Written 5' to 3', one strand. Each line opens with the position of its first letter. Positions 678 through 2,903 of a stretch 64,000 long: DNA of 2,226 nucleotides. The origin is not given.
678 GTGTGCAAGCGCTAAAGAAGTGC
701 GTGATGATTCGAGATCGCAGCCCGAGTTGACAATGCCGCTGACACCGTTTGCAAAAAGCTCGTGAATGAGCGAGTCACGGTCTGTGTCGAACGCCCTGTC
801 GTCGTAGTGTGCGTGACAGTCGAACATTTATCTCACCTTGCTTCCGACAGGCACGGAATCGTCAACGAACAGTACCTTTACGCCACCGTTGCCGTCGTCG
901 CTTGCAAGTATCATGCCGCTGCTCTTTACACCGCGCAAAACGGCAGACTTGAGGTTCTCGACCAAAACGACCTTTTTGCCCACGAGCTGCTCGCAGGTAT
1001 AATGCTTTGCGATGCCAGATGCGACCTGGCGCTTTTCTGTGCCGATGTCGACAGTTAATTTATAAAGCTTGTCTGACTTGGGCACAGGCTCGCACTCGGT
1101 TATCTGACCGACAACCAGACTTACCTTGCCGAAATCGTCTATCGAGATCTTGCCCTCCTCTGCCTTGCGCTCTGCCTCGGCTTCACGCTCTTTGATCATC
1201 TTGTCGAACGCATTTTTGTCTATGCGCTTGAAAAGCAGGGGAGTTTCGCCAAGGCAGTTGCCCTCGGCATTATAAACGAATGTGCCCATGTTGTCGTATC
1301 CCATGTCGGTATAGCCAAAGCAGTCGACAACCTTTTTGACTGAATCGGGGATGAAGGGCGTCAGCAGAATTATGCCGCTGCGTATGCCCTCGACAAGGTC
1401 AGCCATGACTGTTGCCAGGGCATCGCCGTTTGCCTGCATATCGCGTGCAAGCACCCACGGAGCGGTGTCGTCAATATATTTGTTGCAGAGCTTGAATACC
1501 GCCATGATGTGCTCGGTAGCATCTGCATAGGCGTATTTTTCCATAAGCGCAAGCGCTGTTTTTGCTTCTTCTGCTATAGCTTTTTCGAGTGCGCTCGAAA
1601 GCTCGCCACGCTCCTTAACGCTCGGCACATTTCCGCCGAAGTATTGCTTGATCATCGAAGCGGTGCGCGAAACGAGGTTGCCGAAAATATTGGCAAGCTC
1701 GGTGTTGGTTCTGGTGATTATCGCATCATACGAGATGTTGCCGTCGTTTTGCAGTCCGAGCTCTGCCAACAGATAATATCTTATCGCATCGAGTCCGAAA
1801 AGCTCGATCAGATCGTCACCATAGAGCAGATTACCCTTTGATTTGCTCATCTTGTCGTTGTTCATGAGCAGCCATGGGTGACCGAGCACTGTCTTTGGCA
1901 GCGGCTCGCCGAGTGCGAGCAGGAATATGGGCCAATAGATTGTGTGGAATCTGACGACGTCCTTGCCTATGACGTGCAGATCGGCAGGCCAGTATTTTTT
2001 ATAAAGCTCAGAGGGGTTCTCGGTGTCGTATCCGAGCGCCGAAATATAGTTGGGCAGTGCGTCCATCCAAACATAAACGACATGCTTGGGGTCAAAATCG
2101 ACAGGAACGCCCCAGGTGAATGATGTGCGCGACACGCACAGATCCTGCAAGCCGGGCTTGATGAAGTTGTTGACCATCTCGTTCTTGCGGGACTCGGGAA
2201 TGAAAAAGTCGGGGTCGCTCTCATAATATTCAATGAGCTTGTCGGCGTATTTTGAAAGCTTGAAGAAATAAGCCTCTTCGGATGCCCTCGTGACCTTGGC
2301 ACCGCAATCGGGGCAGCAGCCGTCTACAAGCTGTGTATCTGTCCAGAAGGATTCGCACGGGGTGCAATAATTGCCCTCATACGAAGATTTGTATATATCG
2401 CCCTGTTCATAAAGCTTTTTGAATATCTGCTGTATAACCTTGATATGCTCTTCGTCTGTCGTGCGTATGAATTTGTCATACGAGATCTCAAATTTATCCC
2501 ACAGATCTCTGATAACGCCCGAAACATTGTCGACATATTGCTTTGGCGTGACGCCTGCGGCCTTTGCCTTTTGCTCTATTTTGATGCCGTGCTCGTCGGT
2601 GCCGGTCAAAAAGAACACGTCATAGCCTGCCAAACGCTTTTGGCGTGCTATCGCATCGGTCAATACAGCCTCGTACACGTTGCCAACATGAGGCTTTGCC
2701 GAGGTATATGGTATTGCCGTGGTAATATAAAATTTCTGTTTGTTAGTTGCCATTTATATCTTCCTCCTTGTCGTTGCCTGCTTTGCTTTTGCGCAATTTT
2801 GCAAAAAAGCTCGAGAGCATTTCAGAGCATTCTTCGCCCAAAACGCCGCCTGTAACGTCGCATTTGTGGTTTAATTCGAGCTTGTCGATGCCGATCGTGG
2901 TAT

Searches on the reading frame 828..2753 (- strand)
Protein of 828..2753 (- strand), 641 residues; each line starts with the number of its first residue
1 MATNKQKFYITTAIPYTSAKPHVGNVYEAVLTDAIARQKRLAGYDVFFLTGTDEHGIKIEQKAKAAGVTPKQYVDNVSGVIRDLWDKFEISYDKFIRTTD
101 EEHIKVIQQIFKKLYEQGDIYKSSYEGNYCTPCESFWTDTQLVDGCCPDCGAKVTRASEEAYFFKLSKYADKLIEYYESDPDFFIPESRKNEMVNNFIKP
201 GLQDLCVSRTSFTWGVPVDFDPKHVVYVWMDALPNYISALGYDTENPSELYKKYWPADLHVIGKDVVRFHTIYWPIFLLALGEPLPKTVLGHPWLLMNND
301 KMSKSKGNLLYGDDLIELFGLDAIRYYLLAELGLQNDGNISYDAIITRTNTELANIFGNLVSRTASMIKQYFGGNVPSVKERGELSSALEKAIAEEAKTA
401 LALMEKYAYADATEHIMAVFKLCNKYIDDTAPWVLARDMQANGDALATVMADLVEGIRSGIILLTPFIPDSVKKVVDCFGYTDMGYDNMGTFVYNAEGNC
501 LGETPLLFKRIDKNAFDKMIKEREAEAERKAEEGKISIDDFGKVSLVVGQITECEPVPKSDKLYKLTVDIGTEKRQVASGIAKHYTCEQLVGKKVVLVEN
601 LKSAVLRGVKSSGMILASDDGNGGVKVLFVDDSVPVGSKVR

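Call 76: search_protein_families(library=pfam, proteins=[window:828-2753:-], max_evalue=0.00001)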
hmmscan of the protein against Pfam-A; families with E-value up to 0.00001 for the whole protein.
window:828-2753:- (641 aa): 5 families
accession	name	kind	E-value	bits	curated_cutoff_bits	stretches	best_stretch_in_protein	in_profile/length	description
PF09334.17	tRNA-synt_1g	-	3e-114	382.3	20.1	2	157-364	179-390/391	tRNA synthetases class I (M)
PF00133.28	tRNA-synt_1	-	2.1e-32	112.9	22.7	2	4-218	21-243/414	tRNA synthetases class I (I, L, M and V)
PF01588.26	tRNA_bind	-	1.1e-28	99.6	27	1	546-639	1-96/96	Putative tRNA binding domain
PF01406.26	tRNA-synt_1e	-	1.6e-11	44.5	27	0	7-125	11-126/301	tRNA synthetases class I (C) catalytic domain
PF19303.5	Anticodon_3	-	6.8e-09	36.2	23.5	1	376-515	1-139/152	Anticodon binding domain of methionyl tRNA ligase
